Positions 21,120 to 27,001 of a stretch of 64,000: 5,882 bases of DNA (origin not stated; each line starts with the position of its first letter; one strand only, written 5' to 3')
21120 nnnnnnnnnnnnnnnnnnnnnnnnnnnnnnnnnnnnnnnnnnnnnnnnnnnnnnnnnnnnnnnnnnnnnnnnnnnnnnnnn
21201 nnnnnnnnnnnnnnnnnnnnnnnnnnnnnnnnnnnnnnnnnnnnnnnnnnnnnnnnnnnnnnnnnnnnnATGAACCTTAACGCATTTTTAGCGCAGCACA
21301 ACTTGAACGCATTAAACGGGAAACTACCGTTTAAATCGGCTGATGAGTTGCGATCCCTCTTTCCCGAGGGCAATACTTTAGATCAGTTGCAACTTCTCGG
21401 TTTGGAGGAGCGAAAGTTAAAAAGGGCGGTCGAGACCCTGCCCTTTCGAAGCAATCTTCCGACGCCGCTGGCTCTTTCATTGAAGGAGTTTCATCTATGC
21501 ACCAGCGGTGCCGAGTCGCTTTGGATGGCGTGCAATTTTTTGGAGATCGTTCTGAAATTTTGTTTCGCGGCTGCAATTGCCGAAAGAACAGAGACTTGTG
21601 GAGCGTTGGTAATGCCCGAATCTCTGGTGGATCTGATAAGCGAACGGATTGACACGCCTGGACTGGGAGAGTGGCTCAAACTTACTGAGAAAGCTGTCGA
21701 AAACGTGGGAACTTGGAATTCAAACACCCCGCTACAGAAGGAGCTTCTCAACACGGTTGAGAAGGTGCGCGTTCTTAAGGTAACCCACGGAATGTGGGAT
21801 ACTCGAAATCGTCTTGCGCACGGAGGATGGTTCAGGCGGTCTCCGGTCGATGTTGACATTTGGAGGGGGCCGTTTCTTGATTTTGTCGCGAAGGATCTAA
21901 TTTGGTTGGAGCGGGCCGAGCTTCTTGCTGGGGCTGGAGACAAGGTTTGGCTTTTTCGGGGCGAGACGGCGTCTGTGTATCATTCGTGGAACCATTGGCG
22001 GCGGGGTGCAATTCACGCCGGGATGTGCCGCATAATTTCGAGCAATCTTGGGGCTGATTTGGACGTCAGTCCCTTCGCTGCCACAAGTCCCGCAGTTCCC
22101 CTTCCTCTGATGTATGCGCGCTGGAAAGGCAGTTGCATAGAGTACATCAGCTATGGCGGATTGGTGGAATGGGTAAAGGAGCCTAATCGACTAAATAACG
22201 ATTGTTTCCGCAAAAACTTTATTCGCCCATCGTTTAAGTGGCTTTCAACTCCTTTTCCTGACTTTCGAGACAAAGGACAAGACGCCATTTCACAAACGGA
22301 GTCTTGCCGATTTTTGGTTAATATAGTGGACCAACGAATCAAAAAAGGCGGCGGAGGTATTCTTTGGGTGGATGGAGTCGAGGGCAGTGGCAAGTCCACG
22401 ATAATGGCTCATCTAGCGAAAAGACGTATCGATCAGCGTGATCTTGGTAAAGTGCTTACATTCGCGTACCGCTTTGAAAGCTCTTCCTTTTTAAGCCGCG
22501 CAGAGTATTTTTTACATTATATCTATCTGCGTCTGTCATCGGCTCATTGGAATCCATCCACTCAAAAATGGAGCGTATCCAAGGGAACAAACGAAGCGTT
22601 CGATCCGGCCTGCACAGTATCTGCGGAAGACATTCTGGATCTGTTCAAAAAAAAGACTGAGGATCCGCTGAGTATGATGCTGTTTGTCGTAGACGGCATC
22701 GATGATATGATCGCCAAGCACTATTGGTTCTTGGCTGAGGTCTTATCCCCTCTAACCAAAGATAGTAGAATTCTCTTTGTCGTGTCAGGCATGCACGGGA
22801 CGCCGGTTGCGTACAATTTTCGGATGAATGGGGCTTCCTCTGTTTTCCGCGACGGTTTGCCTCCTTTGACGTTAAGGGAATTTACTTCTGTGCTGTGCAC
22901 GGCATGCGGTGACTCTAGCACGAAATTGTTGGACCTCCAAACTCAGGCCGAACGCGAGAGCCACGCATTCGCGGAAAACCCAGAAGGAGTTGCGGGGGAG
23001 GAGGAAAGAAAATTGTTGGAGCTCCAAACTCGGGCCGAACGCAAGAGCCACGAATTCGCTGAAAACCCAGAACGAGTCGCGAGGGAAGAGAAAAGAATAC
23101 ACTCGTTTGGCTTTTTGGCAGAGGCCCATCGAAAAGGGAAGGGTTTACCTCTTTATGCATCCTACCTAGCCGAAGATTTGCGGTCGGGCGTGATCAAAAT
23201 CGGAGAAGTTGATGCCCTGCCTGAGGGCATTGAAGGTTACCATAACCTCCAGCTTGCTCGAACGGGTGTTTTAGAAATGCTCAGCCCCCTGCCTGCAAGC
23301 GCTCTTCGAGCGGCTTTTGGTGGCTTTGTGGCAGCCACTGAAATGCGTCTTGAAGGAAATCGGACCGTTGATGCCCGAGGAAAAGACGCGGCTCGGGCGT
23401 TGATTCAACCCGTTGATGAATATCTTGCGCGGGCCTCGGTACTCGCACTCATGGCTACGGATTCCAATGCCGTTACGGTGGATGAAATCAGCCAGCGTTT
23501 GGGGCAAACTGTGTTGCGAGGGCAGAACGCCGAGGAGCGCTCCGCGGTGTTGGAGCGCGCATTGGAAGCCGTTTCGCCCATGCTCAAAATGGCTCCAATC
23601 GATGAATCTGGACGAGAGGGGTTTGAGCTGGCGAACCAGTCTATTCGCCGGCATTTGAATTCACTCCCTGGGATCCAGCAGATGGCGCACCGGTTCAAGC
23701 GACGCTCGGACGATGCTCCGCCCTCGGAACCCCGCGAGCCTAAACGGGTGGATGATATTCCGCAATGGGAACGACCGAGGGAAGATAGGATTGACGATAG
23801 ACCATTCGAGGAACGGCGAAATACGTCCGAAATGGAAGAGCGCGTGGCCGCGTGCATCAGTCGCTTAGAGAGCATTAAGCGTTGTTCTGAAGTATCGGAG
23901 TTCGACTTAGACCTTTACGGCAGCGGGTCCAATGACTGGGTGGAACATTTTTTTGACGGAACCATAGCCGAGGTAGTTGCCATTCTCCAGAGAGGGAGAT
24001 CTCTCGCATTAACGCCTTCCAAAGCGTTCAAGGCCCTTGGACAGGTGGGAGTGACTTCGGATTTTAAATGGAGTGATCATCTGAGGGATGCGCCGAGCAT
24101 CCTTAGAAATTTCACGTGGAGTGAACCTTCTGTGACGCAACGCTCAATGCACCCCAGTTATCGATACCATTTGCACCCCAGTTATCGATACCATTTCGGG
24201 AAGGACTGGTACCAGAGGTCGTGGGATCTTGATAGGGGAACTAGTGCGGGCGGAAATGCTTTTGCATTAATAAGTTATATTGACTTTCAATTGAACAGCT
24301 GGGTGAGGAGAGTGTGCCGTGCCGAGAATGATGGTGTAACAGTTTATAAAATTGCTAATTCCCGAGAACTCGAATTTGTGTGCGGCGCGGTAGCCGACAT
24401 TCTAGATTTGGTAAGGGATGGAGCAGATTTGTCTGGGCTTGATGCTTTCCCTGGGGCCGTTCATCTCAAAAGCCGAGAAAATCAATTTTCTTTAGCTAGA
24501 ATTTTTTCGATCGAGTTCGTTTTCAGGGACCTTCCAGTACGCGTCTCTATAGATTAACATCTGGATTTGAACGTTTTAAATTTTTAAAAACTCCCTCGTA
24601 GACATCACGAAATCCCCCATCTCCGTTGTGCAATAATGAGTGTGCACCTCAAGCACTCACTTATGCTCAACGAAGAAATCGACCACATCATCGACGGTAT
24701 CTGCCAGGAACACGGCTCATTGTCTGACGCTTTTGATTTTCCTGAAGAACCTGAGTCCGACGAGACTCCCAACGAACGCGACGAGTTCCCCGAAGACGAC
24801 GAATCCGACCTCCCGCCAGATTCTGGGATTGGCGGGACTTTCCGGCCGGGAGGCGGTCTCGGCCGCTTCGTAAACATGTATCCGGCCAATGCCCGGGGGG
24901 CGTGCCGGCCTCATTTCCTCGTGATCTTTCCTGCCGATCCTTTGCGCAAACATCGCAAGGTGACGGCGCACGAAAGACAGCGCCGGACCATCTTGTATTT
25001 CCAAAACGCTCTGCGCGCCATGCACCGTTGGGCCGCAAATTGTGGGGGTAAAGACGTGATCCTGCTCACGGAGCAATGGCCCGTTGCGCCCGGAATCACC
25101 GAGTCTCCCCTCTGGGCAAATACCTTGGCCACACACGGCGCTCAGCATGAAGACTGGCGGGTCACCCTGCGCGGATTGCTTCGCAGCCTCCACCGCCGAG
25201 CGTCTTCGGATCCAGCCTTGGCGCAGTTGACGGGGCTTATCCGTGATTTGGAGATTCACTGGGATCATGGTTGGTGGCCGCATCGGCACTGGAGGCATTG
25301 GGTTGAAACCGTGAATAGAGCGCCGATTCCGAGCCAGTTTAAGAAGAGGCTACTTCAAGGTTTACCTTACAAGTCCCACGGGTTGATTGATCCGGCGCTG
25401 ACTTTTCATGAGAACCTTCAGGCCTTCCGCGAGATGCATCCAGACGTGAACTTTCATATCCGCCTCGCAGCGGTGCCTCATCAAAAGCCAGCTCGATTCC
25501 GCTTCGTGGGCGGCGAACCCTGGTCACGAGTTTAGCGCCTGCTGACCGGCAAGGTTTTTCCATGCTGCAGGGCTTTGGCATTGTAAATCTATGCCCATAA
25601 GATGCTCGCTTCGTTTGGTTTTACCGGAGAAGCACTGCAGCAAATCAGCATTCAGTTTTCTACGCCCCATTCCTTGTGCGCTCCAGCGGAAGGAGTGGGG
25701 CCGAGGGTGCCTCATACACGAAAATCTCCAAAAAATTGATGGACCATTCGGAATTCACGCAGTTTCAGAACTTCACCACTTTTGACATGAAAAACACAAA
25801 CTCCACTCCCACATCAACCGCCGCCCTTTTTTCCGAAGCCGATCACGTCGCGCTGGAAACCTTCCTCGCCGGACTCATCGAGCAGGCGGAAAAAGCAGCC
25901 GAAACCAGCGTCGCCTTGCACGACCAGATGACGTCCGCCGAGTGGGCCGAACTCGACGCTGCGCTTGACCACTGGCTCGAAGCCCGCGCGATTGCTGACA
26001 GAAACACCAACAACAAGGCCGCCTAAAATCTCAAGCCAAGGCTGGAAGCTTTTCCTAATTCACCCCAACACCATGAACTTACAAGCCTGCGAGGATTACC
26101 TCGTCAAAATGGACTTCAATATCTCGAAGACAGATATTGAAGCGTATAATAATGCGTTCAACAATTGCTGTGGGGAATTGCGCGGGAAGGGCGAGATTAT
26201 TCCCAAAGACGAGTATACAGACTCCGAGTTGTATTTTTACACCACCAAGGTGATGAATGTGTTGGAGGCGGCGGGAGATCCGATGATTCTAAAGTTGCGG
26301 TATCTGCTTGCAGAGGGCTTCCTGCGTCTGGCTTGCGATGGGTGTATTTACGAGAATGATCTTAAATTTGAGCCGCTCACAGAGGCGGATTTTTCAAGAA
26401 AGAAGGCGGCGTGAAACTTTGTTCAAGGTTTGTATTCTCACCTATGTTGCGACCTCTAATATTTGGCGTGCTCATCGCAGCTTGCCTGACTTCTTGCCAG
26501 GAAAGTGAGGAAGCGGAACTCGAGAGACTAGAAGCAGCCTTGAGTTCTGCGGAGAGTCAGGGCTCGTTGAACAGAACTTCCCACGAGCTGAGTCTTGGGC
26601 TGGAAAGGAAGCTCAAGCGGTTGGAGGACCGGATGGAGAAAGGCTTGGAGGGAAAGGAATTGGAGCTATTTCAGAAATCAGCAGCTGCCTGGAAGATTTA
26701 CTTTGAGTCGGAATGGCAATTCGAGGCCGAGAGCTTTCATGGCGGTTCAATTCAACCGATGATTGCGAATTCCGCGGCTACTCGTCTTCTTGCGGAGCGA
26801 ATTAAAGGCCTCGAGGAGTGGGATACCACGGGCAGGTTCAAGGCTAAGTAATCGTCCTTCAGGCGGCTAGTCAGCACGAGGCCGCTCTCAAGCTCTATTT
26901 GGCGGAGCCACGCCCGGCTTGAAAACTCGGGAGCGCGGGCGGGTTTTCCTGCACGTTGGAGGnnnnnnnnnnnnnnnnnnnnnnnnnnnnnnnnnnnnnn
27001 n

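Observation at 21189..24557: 1100-aa STAND/P-loop NTPase co-operonic with the Lon-like paralog P2; low GC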

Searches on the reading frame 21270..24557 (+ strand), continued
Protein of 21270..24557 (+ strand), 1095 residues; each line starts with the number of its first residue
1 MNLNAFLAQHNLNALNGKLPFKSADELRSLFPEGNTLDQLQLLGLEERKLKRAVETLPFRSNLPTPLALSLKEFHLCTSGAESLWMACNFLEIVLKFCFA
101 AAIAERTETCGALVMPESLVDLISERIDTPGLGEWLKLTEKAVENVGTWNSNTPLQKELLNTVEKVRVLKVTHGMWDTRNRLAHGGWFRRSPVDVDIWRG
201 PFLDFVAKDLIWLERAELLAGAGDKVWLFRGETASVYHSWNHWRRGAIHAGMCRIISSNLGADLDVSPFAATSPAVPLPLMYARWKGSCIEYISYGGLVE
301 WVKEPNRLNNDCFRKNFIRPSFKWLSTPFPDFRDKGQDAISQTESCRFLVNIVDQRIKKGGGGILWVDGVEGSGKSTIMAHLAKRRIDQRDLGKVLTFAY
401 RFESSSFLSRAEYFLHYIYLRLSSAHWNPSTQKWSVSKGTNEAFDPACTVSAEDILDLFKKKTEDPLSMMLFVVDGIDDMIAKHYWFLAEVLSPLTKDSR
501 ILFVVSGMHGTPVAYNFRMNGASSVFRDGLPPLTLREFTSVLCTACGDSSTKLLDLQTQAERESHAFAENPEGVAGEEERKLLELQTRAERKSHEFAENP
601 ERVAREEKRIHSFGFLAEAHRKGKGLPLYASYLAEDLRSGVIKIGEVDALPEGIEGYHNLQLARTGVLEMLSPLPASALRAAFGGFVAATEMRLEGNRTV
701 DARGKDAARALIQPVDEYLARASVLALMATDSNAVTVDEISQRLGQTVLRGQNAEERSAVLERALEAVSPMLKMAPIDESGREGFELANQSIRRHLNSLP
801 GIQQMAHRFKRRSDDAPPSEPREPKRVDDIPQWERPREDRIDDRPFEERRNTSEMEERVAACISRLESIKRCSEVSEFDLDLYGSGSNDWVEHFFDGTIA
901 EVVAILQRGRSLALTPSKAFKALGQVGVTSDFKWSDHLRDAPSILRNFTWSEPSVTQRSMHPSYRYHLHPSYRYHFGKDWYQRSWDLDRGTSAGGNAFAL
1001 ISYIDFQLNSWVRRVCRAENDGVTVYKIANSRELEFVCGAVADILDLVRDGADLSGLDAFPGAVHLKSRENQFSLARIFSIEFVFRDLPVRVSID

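Call 105: list_cluster_members(proteins=[P0001, P0029, P0030, P0032, P0033, P0037, P0042, P0048, P0005, P0018])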
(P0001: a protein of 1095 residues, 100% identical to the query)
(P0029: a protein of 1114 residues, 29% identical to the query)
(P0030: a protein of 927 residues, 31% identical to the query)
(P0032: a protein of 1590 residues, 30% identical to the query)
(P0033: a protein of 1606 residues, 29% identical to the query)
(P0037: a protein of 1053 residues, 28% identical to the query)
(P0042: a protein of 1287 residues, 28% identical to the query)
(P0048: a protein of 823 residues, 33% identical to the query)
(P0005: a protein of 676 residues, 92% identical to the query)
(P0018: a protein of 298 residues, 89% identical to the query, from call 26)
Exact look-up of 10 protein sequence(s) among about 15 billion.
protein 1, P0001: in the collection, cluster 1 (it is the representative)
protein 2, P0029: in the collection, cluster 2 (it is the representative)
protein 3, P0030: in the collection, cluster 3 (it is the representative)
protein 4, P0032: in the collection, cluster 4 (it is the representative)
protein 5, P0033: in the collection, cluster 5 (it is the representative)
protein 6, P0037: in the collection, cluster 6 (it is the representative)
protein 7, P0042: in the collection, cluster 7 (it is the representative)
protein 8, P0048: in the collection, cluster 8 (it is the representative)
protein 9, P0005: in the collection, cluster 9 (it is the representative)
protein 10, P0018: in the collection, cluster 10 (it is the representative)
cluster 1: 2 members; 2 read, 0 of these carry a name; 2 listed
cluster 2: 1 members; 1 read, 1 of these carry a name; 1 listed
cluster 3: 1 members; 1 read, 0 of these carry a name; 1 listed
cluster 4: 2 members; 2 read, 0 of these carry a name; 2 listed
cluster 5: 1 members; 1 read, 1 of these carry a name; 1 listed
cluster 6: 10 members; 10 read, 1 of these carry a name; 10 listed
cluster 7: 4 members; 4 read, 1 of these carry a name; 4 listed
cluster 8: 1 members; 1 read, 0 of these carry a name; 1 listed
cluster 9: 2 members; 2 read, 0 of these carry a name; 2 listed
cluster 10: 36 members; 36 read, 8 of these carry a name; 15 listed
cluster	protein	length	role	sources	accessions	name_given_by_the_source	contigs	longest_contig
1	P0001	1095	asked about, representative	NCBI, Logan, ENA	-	-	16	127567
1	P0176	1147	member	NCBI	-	-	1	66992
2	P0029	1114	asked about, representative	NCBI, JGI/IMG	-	hypothetical protein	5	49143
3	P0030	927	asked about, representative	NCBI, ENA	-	-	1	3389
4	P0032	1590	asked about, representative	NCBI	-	-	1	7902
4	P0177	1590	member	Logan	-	-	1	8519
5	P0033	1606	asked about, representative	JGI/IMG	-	WD40 repeat protein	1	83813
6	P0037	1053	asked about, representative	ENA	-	-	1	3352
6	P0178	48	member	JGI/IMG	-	hypothetical protein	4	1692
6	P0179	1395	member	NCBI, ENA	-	-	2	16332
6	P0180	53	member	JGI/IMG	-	-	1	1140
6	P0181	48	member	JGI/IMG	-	-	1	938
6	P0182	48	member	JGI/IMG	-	-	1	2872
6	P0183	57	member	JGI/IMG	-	-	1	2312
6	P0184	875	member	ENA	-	-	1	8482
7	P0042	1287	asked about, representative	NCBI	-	-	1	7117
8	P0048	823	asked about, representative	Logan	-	-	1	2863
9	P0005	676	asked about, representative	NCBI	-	-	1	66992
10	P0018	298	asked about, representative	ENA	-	-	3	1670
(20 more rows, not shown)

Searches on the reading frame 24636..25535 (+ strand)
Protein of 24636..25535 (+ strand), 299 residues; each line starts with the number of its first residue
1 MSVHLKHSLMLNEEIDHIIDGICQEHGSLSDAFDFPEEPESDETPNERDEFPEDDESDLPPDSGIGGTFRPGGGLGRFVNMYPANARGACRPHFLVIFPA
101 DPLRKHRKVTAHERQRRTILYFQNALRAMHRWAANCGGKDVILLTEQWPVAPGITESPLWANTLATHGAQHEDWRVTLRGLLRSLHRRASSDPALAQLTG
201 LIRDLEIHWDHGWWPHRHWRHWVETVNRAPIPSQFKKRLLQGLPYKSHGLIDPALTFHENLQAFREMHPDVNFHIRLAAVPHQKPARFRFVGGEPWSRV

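Call 6: search_protein_families(library=pfam, proteins=[window:24636-25535:+], max_evalue=0.1)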
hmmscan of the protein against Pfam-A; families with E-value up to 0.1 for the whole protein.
window:24636-25535:+ (299 aa): 0 families

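Call 7: search_protein_families(library=padloc, proteins=[window:24636-25535:+], max_evalue=0.1)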
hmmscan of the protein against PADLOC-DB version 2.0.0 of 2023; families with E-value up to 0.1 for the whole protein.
window:24636-25535:+ (299 aa): 0 families

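Call 26: find_homologous_proteins(query=window:24636-25535:+)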
Query window:24636-25535:+ (299 aa): 8 proteins with E <= 0.001 among 1483 candidates.
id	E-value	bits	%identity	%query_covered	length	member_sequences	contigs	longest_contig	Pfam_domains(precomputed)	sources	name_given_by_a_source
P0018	3.9e-187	640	89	100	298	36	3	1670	-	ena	-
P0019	8.9e-130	451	64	97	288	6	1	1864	-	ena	-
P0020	3.1e-122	426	65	97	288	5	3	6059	-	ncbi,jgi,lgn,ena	jgi:hypothetical protein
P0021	1.0e-109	385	59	97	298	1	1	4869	-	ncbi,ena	-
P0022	4.9e-106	373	59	96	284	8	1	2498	-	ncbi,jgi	jgi:hypothetical protein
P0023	2.0e-105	371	57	100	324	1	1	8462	-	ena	-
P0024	2.6e-74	269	47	97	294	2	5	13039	-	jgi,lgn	-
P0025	1.4e-69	253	40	96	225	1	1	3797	-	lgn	-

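Call 27: find_encoding_contigs(protein=P0024, flank=10000, max_places=3)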
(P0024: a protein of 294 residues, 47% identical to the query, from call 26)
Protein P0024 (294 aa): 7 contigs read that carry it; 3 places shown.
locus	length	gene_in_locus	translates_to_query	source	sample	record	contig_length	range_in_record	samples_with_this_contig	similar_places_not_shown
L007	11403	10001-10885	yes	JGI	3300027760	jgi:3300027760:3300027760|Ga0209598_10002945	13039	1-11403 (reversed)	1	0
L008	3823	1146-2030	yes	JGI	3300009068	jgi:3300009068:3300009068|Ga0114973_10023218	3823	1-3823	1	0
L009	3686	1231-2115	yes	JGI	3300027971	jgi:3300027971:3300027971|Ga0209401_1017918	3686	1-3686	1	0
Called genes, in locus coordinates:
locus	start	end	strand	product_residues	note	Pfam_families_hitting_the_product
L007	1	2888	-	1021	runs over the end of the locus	PF07635:PSCyt1, PF07583:PSCyt2, PF07587:PSD1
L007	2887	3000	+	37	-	-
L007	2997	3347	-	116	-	PF00462:Glutaredoxin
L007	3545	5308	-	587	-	PF17092:PCB_OB (faint), PF24685:OB_RRP5_4th (faint), PF00575:S1, PF13509:S1_2 (faint), PF21710:Spt6_S1 (faint), PF23459:S1_RRP5 (faint), PF03074:GCS (faint), PF00575:S1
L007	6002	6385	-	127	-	PF01850:PIN (weak)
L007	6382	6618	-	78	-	-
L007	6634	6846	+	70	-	-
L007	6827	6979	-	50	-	-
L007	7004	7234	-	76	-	PF04255:DUF433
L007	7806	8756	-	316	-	PF01609:DDE_Tnp_1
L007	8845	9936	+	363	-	-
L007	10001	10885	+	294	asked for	-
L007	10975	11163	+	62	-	-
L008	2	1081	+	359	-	?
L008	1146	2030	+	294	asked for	-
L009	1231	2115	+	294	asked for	-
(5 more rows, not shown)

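Call 28: find_encoding_contigs(protein=P0023, flank=10000, max_places=2)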
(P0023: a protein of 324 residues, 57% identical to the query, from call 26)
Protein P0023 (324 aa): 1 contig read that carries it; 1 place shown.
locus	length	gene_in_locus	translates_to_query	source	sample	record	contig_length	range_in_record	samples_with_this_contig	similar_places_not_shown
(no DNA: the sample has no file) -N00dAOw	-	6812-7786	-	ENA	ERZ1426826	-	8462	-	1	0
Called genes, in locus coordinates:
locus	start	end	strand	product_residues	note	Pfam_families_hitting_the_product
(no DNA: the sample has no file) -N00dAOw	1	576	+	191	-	?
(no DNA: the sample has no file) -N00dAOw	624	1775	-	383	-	PF06094:GGACT (weak), PF13772:AIG2_2 (weak)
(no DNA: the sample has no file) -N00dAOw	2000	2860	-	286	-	PF11185:DUF2971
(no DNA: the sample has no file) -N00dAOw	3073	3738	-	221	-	PF00271:Helicase_C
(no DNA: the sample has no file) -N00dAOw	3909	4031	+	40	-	-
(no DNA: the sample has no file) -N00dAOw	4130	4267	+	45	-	-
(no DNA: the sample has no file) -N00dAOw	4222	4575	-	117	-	-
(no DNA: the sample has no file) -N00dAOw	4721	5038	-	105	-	-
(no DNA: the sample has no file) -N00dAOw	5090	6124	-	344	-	-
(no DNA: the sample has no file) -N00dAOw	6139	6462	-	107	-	-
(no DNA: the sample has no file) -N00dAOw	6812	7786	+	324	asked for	-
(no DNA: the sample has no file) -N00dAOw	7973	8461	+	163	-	?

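Call 29: find_encoding_contigs(protein=P0020, flank=10000, max_places=3)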
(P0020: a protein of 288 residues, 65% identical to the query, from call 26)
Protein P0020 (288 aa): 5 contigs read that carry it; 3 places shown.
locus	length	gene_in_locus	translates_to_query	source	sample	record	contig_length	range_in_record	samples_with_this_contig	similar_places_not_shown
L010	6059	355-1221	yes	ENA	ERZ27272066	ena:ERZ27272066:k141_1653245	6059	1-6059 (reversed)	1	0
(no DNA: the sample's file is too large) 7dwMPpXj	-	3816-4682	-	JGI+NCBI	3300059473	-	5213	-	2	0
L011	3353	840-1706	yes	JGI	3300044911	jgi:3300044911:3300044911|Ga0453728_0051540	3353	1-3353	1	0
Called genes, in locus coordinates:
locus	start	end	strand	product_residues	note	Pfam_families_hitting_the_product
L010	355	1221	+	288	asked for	-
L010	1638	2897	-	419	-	PF06094:GGACT (faint), PF13772:AIG2_2 (weak)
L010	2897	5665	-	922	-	PF02463:SMC_N, PF13175:AAA_15, PF13476:AAA_23, PF13514:AAA_27, PF13555:AAA_29 (weak)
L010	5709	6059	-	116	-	?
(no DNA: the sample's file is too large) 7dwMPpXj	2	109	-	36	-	?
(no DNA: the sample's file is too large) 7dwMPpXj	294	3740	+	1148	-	-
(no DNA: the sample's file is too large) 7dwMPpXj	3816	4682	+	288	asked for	-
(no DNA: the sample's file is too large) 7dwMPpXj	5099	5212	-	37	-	?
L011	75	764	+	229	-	-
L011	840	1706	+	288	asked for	-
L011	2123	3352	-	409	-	PF06094:GGACT (faint), PF13772:AIG2_2 (weak)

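Call 38: search_protein_families(library=ncbifam, proteins=[window:24636-25535:+], max_evalue=0.1)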
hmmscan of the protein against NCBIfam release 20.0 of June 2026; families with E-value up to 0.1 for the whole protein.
window:24636-25535:+ (299 aa): 0 families

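Call 77: search_protein_families(library=pfam, proteins=[L007:8845-9936:+], max_evalue=0.01)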
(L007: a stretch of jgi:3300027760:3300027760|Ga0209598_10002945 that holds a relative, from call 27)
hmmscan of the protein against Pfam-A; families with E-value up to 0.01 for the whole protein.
L007:8845-9936:+ (363 aa): 0 families

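Call 88: search_protein_families(library=phrogs, proteins=[window:24663-25535:+], max_evalue=0.01)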
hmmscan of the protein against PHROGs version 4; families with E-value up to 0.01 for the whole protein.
window:24663-25535:+ (290 aa): 0 families

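Call 123: search_solved_structures(query=A5, max_evalue=10)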
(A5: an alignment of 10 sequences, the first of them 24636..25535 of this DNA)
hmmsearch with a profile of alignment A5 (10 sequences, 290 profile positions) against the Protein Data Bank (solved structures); distinct sequences matched with E-value up to 10: 7.
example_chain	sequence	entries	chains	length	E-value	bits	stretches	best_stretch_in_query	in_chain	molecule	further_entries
9hnh_A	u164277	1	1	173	0.22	14.5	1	162-252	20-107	Chains: A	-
9s2f_35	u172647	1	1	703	0.4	13.7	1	174-279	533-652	Probable ATP-dependent RNA helicase DHX35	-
1or4_A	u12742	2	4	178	0.82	12.7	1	156-245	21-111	Heme-based aerotactic transducer hemAT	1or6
6egc_A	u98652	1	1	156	1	12.4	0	161-221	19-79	SC_2L4HC2_23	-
5ju6_A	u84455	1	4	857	2.3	11.2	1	57-151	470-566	Beta-glucosidase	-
6s4q_A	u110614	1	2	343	6.5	9.7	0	121-160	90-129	Streptavidin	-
8bhf_n1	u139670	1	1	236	6.6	9.7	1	152-246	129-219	CCR4-NOT transcription complex subunit 3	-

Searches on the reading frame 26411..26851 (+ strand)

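Call 88: search_protein_families(library=phrogs, proteins=[window:26411-26851:+], max_evalue=0.01)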
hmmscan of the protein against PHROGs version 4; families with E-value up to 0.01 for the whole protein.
window:26411-26851:+ (146 aa): 1 family
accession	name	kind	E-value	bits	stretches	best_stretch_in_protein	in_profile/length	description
phrog_4895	-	unknown function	0.0028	18.5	1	55-139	44-122/132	-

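Call 107: search_protein_families(library=pfam, proteins=[window:26411-26851:+], max_evalue=0.01)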
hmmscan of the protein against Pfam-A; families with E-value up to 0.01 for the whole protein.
window:26411-26851:+ (146 aa): 1 family
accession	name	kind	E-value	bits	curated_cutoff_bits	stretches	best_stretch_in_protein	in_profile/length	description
PF07007.17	LprI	-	1.3e-06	29.2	22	1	44-134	5-106/106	Lysozyme inhibitor LprI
